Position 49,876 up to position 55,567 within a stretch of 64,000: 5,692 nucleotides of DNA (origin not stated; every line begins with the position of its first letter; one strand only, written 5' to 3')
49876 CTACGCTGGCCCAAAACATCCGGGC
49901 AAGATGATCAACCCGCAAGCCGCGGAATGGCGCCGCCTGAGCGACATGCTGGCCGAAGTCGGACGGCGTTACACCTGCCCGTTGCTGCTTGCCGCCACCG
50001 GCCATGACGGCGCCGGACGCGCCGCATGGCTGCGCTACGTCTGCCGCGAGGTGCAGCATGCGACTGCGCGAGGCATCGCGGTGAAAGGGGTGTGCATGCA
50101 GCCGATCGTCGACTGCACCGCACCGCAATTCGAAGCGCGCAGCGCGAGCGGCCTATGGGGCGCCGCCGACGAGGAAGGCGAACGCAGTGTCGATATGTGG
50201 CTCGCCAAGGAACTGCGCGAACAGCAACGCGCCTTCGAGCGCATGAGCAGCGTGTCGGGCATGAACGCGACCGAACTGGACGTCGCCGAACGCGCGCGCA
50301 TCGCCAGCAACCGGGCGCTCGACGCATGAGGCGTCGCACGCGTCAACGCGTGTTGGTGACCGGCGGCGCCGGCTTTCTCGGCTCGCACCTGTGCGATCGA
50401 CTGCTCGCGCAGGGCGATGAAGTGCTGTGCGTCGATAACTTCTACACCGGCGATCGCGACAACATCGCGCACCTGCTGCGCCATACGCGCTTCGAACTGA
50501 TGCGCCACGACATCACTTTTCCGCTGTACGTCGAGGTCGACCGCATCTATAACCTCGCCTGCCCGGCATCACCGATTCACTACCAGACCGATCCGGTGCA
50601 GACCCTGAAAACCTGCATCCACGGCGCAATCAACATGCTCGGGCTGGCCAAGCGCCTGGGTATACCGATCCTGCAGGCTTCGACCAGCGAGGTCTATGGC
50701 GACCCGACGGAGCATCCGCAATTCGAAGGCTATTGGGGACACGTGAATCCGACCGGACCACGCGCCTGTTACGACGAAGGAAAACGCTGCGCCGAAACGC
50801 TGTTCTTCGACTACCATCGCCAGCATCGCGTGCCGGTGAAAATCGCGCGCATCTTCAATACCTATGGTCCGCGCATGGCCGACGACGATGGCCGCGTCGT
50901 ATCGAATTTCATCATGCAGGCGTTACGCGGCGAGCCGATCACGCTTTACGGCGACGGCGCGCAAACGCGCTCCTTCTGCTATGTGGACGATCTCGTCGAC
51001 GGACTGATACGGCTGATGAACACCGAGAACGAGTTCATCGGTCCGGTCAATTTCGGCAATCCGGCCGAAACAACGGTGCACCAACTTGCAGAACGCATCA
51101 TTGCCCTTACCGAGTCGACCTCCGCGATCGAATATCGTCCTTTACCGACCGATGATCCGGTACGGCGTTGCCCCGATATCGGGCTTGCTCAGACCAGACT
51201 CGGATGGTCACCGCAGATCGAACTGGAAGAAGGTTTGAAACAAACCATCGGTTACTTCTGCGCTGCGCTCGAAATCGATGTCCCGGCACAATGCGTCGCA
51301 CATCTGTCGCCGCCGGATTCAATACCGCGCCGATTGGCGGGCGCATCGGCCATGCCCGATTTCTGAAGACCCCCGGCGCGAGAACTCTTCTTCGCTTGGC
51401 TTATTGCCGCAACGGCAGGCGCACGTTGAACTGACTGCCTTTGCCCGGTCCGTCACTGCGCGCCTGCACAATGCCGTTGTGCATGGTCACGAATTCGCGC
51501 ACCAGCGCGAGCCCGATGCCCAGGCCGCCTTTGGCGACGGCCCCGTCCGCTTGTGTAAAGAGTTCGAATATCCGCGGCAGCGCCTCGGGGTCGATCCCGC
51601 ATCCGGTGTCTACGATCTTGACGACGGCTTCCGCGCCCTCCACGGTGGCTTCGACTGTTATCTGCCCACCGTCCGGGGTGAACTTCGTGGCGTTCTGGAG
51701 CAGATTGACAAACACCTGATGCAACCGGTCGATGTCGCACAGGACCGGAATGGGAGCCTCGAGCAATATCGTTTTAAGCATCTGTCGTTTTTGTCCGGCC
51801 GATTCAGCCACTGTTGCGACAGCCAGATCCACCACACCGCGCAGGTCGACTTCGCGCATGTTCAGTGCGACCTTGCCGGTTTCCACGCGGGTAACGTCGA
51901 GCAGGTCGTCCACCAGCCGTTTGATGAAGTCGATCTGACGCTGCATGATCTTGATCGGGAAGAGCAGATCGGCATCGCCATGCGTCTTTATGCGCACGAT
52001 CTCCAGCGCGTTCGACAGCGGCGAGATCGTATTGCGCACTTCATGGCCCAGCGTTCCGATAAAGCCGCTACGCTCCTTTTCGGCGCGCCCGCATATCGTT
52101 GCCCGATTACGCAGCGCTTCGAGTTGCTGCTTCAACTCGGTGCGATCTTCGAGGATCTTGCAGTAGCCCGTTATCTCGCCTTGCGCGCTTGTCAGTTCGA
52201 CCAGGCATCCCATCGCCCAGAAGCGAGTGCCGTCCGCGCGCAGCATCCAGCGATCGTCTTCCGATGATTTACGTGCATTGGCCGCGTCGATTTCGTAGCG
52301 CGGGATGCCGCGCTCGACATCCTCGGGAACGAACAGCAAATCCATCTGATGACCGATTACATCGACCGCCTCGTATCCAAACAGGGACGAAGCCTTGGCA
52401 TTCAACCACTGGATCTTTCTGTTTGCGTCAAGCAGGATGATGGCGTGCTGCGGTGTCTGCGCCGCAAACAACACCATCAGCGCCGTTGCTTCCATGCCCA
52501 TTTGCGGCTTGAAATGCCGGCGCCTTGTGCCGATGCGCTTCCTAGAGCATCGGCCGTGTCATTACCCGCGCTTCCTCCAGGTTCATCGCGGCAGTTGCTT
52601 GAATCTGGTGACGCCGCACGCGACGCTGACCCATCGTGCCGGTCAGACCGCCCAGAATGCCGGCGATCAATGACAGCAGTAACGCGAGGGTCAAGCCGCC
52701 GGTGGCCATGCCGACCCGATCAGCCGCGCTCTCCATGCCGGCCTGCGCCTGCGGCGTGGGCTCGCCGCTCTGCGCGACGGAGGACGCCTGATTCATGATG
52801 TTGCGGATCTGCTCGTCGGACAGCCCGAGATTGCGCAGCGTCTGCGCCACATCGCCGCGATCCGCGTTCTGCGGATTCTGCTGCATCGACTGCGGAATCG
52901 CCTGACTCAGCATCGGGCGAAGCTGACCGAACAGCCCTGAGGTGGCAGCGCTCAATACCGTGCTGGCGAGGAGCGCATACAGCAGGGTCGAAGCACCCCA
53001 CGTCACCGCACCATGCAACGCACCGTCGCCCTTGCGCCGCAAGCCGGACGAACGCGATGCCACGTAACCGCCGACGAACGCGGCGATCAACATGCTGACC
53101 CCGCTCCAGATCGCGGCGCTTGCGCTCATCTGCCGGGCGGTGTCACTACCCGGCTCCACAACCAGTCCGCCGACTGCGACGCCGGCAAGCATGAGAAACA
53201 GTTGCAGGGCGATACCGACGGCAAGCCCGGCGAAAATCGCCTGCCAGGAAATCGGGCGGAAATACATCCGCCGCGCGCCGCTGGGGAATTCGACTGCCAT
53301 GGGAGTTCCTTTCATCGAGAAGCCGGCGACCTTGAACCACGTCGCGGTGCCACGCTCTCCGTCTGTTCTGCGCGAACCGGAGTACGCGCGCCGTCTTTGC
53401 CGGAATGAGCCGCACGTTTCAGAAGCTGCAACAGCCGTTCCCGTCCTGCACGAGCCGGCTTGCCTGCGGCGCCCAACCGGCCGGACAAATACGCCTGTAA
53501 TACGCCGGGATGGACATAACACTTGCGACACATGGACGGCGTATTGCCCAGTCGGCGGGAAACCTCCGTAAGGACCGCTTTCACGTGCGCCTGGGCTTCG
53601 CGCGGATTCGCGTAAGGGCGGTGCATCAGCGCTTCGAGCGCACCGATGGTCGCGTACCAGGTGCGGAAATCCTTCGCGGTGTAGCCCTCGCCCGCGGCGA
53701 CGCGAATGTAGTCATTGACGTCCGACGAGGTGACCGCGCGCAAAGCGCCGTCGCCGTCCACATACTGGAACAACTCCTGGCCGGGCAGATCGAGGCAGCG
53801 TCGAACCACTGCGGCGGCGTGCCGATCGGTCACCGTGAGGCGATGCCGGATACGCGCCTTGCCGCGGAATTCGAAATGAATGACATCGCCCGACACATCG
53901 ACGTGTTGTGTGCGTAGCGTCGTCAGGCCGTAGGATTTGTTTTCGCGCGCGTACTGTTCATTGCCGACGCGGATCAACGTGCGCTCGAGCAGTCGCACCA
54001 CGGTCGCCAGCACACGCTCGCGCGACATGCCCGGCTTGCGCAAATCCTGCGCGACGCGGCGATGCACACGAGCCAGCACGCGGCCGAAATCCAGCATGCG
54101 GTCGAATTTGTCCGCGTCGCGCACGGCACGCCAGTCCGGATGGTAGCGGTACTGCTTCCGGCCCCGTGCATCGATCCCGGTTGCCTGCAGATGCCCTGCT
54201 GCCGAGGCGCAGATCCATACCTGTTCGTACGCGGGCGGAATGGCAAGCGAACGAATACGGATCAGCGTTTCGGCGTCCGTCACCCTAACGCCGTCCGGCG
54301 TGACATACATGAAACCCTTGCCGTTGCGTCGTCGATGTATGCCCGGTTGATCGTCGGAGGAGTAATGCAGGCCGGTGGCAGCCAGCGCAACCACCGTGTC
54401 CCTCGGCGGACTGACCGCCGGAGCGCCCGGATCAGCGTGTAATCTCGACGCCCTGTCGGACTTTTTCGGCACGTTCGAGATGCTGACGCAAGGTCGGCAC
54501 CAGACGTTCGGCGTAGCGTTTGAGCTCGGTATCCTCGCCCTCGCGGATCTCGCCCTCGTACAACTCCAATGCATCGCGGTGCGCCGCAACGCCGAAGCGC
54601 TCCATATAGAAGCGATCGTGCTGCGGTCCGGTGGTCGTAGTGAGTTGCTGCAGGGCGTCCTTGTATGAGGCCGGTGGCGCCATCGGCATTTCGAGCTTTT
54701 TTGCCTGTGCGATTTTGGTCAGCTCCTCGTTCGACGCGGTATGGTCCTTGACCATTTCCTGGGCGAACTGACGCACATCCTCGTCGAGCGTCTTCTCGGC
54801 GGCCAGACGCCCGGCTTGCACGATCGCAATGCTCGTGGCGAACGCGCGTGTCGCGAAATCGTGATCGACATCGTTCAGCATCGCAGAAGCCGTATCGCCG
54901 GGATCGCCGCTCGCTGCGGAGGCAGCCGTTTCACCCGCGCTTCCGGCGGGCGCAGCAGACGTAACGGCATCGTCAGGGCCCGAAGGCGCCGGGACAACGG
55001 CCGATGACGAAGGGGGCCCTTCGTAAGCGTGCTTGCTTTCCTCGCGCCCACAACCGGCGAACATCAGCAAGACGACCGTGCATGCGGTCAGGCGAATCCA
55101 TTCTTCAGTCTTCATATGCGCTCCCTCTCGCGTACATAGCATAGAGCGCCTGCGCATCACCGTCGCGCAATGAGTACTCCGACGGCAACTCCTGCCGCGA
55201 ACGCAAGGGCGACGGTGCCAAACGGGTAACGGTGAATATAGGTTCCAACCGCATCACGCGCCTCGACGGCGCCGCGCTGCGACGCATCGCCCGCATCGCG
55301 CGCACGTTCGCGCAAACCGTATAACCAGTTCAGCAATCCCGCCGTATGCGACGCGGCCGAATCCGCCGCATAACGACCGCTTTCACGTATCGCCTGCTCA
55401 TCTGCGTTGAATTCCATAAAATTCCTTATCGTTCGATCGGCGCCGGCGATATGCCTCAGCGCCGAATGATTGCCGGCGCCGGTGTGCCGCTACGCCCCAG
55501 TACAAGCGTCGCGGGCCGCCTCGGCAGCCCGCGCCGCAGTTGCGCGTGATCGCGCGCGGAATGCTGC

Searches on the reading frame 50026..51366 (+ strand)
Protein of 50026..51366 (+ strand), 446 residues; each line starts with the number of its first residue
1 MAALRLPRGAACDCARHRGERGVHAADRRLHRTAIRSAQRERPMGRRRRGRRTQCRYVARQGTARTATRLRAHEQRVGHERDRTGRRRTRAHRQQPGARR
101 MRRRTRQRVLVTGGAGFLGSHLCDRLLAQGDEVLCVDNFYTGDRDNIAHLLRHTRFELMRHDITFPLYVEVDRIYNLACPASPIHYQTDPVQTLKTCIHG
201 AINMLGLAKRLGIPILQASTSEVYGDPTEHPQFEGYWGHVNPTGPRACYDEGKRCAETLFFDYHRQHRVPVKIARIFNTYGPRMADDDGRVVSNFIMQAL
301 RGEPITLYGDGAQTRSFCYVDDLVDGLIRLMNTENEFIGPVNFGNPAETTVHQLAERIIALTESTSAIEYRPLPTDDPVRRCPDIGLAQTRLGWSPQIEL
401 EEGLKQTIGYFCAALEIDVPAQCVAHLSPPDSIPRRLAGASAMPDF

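Call 6: search_protein_families(library=pfam, proteins=[window:50026-51366:+])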
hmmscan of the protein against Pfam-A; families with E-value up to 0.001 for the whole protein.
window:50026-51366:+ (446 aa): 6 families
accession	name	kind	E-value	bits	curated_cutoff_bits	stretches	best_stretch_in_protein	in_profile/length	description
PF01370.27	Epimerase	-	1.2e-49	169.3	20.9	1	109-334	1-228/240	NAD dependent epimerase/dehydratase family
PF16363.11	GDP_Man_Dehyd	-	3.8e-48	165.1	27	1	110-407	1-332/332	GDP-mannose 4,6 dehydratase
PF04321.23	RmlD_sub_bind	-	1.2e-09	38.2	27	1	108-378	2-246/287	RmlD substrate binding domain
PF01073.25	3Beta_HSD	-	7.1e-07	29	22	1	110-262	1-159/280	3-beta hydroxysteroid dehydrogenase/isomerase family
PF07993.18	NAD_binding_4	-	7.9e-07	28.9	20.1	0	169-278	87-206/258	Male sterility protein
PF02719.21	Polysacc_synt_2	-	9.8e-05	22.1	20.2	0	109-136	1-28/293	Polysaccharide biosynthesis protein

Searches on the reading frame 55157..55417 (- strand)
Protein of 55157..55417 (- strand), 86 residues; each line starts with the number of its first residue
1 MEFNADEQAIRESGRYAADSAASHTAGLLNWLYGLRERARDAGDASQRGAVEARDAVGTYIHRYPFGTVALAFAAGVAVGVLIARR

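Call 74: search_protein_families(library=pfam, proteins=[window:55157-55417:-], max_evalue=0.001)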
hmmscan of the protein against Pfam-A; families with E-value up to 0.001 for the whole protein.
window:55157-55417:- (86 aa): 1 family
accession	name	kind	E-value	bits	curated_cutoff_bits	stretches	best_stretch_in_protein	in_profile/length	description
PF19029.5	DUF883_C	-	0.00011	22.3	27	1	60-86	4-30/30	DUF883 C-terminal glycine zipper region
